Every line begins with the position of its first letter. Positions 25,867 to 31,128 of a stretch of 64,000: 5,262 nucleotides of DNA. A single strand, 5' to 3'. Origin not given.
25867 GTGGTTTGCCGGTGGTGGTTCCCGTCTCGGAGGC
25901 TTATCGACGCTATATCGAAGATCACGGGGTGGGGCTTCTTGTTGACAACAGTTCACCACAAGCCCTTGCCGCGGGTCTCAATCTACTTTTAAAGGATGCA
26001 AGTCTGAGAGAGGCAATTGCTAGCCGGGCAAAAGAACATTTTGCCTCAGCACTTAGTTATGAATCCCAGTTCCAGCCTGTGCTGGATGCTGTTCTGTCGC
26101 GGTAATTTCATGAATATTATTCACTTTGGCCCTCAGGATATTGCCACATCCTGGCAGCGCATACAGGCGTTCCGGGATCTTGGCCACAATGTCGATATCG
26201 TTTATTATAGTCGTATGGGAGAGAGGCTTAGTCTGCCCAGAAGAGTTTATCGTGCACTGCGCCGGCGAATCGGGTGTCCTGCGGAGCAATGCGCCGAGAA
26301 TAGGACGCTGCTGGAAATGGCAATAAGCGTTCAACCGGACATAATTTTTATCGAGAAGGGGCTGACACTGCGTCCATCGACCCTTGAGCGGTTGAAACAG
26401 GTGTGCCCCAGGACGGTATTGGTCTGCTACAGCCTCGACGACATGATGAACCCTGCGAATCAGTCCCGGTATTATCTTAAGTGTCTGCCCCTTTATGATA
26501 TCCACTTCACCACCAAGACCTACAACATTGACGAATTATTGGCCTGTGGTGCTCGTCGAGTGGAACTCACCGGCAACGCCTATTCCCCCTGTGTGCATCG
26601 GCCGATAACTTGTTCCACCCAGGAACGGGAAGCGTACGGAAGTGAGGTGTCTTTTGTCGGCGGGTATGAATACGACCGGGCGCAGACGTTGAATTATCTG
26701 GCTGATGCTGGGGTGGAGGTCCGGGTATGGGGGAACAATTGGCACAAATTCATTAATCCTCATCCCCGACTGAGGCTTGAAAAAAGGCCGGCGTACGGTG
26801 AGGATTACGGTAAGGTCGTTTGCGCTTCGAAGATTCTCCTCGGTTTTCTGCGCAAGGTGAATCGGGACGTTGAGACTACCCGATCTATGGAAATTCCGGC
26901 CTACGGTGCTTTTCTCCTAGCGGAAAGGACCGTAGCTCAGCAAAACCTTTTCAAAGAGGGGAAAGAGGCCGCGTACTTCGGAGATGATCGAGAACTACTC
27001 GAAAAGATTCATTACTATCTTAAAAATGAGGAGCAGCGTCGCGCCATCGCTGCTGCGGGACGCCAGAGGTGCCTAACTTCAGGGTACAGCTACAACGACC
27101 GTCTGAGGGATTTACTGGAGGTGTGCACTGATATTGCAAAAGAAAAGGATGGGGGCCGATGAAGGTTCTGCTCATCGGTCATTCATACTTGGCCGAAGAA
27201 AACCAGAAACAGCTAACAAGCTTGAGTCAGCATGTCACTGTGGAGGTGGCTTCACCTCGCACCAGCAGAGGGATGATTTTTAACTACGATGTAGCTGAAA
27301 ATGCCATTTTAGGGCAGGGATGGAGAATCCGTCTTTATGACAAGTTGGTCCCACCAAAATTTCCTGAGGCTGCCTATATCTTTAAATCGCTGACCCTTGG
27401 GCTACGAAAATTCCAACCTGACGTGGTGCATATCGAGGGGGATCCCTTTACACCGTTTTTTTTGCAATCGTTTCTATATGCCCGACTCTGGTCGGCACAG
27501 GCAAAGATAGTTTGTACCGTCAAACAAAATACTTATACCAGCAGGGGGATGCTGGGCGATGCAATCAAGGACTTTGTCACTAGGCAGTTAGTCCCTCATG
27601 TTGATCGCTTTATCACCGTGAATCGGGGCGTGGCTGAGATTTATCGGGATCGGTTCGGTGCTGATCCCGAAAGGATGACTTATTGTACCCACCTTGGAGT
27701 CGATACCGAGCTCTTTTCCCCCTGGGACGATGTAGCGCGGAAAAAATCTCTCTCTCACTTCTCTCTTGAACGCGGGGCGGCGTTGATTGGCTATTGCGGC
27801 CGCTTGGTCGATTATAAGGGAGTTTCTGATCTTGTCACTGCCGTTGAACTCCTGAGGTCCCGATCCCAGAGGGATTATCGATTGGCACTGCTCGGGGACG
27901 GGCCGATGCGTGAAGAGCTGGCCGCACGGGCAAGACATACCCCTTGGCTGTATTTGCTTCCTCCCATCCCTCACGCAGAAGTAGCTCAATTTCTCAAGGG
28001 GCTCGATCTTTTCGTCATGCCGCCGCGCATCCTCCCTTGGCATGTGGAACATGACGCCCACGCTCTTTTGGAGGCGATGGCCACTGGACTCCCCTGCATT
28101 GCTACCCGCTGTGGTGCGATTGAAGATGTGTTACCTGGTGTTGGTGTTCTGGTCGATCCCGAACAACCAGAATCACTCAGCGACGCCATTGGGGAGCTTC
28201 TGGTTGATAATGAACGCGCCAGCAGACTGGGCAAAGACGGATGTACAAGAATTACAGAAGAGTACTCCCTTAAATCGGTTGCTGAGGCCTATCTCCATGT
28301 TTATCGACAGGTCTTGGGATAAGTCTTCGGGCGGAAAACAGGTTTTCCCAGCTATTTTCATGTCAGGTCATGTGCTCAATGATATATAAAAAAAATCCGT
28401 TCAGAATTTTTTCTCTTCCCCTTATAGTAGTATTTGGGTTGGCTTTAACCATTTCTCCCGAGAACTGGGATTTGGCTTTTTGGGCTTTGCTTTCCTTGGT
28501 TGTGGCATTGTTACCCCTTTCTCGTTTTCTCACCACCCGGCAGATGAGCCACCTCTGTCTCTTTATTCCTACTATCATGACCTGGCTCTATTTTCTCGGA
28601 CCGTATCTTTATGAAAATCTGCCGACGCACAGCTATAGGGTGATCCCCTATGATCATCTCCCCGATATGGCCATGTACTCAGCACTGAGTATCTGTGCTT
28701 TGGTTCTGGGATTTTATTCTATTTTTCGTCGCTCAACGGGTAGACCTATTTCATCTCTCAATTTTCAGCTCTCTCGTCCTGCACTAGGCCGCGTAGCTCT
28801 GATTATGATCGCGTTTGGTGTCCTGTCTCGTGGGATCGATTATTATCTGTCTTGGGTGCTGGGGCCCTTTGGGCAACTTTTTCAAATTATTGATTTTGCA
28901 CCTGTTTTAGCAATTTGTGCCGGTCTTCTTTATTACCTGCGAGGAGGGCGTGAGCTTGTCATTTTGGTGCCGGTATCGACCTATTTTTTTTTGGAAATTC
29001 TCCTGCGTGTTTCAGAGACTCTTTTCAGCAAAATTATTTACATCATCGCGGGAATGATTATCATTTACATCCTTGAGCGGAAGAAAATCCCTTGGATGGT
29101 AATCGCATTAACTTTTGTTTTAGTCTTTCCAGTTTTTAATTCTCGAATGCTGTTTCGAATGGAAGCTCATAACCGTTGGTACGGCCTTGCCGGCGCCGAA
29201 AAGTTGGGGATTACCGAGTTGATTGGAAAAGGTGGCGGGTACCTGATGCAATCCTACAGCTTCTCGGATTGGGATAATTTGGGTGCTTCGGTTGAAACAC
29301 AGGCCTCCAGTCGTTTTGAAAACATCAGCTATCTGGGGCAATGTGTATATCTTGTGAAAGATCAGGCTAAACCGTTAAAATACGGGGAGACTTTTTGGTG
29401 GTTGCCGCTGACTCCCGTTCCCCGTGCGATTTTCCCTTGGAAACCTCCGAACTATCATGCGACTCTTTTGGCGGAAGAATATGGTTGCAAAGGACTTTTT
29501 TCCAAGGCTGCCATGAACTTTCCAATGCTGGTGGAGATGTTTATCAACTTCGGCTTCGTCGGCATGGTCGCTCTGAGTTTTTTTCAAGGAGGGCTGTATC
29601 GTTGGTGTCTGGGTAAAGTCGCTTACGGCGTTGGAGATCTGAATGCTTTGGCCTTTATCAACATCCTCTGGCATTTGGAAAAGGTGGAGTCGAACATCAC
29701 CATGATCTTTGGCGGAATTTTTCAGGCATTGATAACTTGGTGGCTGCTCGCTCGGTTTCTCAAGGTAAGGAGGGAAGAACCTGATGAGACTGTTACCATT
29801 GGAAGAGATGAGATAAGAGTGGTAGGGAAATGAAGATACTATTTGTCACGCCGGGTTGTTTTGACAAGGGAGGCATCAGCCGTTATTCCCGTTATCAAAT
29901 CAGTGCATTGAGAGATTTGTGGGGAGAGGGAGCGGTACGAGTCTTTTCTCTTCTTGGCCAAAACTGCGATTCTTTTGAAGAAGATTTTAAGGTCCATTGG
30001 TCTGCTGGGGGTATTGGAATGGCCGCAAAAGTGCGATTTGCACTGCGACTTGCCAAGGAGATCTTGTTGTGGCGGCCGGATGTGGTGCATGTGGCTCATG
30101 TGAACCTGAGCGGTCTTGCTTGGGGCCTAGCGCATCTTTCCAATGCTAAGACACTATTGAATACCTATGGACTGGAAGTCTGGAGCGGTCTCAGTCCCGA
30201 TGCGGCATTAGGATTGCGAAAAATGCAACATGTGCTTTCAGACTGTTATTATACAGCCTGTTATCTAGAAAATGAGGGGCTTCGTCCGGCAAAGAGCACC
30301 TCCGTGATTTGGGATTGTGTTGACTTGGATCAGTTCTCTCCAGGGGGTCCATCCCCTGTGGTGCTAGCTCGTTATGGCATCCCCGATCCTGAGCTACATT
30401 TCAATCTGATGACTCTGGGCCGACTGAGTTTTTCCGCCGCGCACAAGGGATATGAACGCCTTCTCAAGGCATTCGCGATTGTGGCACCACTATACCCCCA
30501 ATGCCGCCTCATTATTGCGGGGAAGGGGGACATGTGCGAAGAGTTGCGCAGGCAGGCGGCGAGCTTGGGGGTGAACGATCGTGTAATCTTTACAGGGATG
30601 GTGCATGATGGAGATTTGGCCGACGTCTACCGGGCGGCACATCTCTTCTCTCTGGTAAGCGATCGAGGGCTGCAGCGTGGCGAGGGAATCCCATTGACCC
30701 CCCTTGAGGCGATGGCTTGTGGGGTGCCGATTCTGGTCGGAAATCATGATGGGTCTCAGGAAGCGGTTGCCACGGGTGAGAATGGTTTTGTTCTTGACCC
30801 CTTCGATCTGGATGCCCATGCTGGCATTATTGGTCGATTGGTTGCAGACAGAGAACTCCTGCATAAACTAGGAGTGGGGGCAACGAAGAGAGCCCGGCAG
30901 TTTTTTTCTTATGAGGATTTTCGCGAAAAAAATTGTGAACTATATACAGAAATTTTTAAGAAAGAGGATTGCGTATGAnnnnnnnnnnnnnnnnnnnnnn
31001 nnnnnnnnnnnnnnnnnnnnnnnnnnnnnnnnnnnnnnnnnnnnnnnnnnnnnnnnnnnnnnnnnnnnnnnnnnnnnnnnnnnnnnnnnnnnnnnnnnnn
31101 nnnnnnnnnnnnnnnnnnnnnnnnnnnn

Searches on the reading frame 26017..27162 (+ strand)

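Call 23: search_protein_families(library=pfam, proteins=[window:26017-27162:+], max_evalue=0.00001)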
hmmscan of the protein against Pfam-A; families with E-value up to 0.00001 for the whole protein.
window:26017-27162:+ (381 aa): 1 family
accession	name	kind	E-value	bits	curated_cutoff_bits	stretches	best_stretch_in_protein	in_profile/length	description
PF13524.12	Glyco_trans_1_2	-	1.8e-29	103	25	1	226-368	7-144/144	Glycosyl transferase-like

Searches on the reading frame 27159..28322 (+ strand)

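Call 23: search_protein_families(library=pfam, proteins=[window:27159-28322:+], max_evalue=0.00001)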
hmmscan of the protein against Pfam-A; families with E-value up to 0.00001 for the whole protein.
window:27159-28322:+ (387 aa): 4 families
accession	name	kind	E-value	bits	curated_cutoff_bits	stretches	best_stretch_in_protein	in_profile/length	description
PF00534.26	Glycos_transf_1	-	3.8e-25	88.8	26.4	1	206-361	14-169/172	Glycosyl transferases group 1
PF13692.12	Glyco_trans_1_4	-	3.4e-24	86.2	27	1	209-349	3-141/142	Glycosyl transferases group 1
PF13439.12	Glyco_transf_4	-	3.4e-10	40.6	28.5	1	27-184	21-169/170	Glycosyltransferase Family 4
PF13579.12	Glyco_trans_4_4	-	6.9e-10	39.9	29.7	1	26-174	19-153/158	Glycosyl transferase 4-like domain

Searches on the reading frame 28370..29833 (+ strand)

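Call 23: search_protein_families(library=pfam, proteins=[window:28370-29833:+], max_evalue=0.00001)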
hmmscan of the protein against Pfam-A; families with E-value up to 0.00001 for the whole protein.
window:28370-29833:+ (487 aa): 0 families

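Call 61: search_protein_families(library=pfam, proteins=[window:28370-29833:+], max_evalue=0.01)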
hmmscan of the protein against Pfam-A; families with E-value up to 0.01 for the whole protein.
window:28370-29833:+ (487 aa): 1 family
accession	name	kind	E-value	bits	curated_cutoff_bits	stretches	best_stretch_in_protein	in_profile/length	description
PF14264.12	Glucos_trans_II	-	0.00077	19.1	30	1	202-267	35-100/317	Glucosyl transferase GtrII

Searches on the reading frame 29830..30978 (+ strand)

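Call 23: search_protein_families(library=pfam, proteins=[window:29830-30978:+], max_evalue=0.00001)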
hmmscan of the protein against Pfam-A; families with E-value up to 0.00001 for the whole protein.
window:29830-30978:+ (382 aa): 3 families
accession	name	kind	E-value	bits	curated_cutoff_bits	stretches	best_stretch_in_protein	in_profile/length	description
PF00534.26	Glycos_transf_1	-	6.4e-34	117.4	26.4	1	204-353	26-171/172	Glycosyl transferases group 1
PF13692.12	Glyco_trans_1_4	-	1.2e-28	100.6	27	1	192-340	3-142/142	Glycosyl transferases group 1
PF20706.3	GT4-conflict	-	9.2e-06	25.3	26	0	186-312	193-319/385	Family 4 Glycosyltransferase in conflict systems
